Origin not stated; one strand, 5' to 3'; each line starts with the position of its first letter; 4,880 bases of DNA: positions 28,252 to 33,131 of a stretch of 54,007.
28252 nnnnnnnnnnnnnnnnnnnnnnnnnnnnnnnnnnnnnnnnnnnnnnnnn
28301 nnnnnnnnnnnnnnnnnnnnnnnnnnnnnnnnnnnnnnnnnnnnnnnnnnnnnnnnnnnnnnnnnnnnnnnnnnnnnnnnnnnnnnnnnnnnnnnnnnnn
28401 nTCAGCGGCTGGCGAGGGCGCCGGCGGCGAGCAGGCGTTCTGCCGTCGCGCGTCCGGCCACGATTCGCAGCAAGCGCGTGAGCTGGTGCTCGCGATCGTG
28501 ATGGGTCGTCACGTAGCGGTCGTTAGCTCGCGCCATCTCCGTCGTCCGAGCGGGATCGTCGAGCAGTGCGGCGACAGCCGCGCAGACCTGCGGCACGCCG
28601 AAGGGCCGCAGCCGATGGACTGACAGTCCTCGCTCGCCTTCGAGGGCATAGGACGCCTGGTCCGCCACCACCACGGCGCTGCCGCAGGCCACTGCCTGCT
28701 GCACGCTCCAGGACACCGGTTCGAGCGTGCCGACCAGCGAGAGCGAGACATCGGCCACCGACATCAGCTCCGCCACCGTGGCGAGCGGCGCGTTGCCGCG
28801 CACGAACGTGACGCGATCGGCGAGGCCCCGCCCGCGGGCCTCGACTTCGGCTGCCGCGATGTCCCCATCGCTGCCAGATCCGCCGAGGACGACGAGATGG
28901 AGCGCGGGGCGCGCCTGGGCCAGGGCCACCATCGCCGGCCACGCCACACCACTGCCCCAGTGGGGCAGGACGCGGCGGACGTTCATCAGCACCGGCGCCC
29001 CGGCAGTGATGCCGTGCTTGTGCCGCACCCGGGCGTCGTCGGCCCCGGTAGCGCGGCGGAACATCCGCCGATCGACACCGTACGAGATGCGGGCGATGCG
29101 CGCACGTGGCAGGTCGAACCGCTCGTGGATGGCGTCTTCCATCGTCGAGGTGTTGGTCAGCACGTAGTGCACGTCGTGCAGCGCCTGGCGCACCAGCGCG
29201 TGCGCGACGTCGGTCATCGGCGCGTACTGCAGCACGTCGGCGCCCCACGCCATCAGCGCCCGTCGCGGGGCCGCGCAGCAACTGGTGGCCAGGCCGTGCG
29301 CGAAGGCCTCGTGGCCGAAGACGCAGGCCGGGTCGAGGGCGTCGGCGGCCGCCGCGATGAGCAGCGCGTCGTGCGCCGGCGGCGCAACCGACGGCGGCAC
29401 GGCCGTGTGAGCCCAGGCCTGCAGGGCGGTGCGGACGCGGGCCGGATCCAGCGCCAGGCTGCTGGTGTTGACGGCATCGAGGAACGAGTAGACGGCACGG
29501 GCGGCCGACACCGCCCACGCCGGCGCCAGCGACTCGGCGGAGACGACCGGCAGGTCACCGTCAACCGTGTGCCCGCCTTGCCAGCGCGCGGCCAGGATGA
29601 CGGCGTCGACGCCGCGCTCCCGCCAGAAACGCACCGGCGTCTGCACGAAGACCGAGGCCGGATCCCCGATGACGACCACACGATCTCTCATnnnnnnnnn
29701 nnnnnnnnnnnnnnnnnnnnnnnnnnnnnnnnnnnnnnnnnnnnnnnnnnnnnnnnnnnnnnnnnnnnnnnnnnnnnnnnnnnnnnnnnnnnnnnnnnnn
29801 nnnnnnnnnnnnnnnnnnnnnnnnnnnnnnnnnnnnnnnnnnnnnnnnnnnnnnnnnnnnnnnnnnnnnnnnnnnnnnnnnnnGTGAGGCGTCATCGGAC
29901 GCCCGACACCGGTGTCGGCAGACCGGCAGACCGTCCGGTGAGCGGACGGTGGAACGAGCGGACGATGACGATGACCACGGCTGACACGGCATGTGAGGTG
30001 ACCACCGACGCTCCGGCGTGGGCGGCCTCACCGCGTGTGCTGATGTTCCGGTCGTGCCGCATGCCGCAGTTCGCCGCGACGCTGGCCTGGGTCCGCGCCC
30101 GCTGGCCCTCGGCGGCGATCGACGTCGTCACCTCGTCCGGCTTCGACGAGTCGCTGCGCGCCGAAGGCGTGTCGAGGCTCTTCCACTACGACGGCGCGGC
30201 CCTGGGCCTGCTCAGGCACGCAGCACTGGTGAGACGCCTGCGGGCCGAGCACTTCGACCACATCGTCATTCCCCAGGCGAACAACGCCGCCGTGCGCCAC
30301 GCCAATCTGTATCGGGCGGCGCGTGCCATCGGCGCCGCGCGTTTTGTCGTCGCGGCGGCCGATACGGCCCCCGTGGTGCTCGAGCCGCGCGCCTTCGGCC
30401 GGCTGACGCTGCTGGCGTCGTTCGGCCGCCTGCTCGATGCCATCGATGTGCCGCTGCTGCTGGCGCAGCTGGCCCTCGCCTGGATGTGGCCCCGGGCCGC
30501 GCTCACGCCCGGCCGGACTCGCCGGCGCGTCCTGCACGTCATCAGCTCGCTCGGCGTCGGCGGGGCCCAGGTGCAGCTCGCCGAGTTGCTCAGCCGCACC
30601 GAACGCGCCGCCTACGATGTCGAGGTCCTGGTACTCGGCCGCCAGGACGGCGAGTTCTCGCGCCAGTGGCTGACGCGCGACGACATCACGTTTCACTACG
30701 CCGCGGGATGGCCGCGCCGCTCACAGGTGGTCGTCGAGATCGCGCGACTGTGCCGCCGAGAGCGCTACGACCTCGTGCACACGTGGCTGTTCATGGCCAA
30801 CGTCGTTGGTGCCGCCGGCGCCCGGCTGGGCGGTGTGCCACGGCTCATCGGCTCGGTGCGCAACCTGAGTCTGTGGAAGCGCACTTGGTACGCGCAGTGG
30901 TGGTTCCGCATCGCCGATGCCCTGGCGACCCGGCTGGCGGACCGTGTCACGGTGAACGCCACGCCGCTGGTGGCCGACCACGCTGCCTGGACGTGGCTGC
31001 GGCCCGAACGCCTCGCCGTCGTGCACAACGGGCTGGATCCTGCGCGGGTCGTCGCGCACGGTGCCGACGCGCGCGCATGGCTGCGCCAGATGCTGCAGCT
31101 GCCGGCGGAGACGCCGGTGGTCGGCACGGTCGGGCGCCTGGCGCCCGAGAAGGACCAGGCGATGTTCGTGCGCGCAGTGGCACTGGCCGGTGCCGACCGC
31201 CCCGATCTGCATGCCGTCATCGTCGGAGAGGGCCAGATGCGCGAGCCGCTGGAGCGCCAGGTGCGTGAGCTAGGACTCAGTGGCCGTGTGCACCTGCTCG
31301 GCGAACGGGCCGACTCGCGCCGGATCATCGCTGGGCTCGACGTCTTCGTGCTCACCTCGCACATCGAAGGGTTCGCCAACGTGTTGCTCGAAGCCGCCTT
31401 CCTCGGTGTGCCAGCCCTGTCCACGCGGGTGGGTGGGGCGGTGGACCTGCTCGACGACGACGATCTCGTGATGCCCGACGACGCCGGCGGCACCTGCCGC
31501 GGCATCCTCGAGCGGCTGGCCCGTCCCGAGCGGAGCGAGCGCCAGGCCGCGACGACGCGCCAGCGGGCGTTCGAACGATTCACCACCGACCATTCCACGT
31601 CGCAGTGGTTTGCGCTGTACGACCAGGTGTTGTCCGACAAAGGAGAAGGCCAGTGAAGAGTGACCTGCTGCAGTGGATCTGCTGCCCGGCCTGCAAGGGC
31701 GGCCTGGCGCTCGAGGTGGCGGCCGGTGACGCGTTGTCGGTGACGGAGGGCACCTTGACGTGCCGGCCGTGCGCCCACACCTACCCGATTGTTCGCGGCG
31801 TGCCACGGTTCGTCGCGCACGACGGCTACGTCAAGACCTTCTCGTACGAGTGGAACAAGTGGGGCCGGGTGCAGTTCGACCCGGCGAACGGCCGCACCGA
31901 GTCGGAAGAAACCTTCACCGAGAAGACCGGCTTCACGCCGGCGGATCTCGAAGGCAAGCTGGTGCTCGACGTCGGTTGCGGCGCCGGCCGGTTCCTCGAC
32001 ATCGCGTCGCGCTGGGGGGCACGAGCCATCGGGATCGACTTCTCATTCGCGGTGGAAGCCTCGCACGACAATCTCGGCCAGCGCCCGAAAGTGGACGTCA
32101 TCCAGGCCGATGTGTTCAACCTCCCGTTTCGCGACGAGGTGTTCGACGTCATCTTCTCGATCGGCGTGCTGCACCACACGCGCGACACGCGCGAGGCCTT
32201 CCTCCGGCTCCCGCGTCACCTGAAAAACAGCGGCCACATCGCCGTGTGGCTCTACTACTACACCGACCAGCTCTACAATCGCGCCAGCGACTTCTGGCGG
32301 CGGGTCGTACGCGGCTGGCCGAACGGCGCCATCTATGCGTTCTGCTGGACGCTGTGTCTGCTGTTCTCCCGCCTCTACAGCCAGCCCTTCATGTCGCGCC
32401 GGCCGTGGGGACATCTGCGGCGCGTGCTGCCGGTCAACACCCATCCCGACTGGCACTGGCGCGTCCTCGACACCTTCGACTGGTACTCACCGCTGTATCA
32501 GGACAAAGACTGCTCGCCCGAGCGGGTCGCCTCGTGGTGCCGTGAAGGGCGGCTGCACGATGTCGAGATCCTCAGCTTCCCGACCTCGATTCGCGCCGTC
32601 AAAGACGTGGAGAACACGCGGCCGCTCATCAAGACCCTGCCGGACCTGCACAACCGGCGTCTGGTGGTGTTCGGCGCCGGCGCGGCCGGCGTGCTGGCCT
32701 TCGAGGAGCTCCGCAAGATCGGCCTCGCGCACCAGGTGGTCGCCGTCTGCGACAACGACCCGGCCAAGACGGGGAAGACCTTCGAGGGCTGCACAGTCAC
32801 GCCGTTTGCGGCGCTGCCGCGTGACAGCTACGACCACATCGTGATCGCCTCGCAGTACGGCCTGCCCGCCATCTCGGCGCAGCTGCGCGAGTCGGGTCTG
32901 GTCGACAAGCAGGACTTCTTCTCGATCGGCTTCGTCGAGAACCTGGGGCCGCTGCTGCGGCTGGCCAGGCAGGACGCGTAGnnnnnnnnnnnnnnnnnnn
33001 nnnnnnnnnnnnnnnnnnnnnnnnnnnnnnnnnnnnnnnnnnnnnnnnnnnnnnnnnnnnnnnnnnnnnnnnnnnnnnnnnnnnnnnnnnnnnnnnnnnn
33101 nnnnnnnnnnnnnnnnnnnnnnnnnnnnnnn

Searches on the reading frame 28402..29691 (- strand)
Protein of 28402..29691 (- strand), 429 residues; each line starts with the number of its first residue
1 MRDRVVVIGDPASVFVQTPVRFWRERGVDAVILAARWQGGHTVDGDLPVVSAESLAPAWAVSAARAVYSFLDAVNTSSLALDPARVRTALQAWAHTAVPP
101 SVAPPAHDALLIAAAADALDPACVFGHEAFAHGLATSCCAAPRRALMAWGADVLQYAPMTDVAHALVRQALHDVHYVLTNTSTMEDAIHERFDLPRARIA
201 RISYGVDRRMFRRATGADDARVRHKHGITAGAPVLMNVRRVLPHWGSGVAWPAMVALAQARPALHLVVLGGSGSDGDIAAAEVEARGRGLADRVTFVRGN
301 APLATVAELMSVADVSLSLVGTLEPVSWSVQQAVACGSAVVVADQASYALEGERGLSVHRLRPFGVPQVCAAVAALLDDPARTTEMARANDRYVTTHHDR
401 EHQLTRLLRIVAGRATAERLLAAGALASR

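Call 10: search_protein_families(library=pfam, proteins=[window:28402-29691:-], max_evalue=0.001)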
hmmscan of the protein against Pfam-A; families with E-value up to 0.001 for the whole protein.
window:28402-29691:- (429 aa): 4 families
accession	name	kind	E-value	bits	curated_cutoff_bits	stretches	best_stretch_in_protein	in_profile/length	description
PF00534.26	Glycos_transf_1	-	1.6e-06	28.2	26.4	1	222-346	5-124/172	Glycosyl transferases group 1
PF13692.12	Glyco_trans_1_4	-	5.6e-06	27.1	27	1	251-378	21-141/142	Glycosyl transferases group 1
PF13524.12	Glyco_trans_1_2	-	0.00022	21.6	25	1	294-408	28-143/144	Glycosyl transferase-like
PF13439.12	Glyco_transf_4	-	0.0009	19.7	28.5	0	111-207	63-167/170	Glycosyltransferase Family 4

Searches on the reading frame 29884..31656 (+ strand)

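Call 10: search_protein_families(library=pfam, proteins=[window:29884-31656:+], max_evalue=0.001)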
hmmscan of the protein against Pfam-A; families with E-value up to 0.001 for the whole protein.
window:29884-31656:+ (590 aa): 5 families
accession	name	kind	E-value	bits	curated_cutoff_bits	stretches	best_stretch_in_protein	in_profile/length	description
PF13692.12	Glyco_trans_1_4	-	3.1e-25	89.5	27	1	411-541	2-136/142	Glycosyl transferases group 1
PF00534.26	Glycos_transf_1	-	5.4e-25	88.4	26.4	1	401-560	6-171/172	Glycosyl transferases group 1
PF13439.12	Glyco_transf_4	-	3.3e-16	60.2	28.5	1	225-388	1-170/170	Glycosyltransferase Family 4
PF13579.12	Glyco_trans_4_4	-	8.8e-12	46.1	29.7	1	226-383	1-158/158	Glycosyl transferase 4-like domain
PF20706.3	GT4-conflict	-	8.1e-07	28.8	26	1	406-536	192-328/385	Family 4 Glycosyltransferase in conflict systems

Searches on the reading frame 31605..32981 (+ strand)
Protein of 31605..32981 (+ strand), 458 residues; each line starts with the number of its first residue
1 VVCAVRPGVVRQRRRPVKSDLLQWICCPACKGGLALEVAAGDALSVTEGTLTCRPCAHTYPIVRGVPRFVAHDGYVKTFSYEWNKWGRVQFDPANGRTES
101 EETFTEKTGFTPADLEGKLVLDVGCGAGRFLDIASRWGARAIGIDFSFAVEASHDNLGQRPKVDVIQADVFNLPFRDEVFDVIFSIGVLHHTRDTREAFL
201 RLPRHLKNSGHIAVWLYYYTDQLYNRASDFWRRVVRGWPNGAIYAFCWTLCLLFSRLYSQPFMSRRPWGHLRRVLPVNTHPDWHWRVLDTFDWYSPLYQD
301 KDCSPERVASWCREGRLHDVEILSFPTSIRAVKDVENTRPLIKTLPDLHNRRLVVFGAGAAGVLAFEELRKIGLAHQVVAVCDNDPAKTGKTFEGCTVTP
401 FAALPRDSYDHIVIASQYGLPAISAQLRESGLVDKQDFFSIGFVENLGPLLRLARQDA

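Call 10: search_protein_families(library=pfam, proteins=[window:31605-32981:+], max_evalue=0.001)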
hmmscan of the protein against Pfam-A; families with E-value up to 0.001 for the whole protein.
window:31605-32981:+ (458 aa): 10 families
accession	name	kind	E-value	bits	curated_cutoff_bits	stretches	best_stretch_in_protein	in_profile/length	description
PF08241.18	Methyltransf_11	-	5.1e-21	75.5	21.2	1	121-213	1-94/95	Methyltransferase domain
PF13649.12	Methyltransf_25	-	7.4e-17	62.3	27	1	120-210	1-97/97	Methyltransferase domain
PF13489.12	Methyltransf_23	-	9.2e-14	51.9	27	1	112-216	18-118/164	Methyltransferase domain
PF13847.12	Methyltransf_31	-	3.3e-13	50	27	1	117-215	4-110/145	Methyltransferase domain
PF08242.18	Methyltransf_12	-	5.9e-13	49.8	30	1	121-212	1-98/98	Methyltransferase domain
PF03966.22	Trm112p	-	4.2e-10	39.8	22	1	18-65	1-40/40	Trm112p-like protein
PF08003.17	Methyltransf_9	-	1.9e-09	37.4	23.8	1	113-212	112-215/315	Protein of unknown function (DUF1698)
PF02353.26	CMAS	-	0.00019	21.3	27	1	116-212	62-162/273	Mycolic acid cyclopropane synthetase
PF01728.25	FtsJ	-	0.00027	21.4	24.1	1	114-180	20-85/181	FtsJ-like methyltransferase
PF01209.24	Ubie_methyltran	-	0.00096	19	20.1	0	111-214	42-151/233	ubiE/COQ5 methyltransferase family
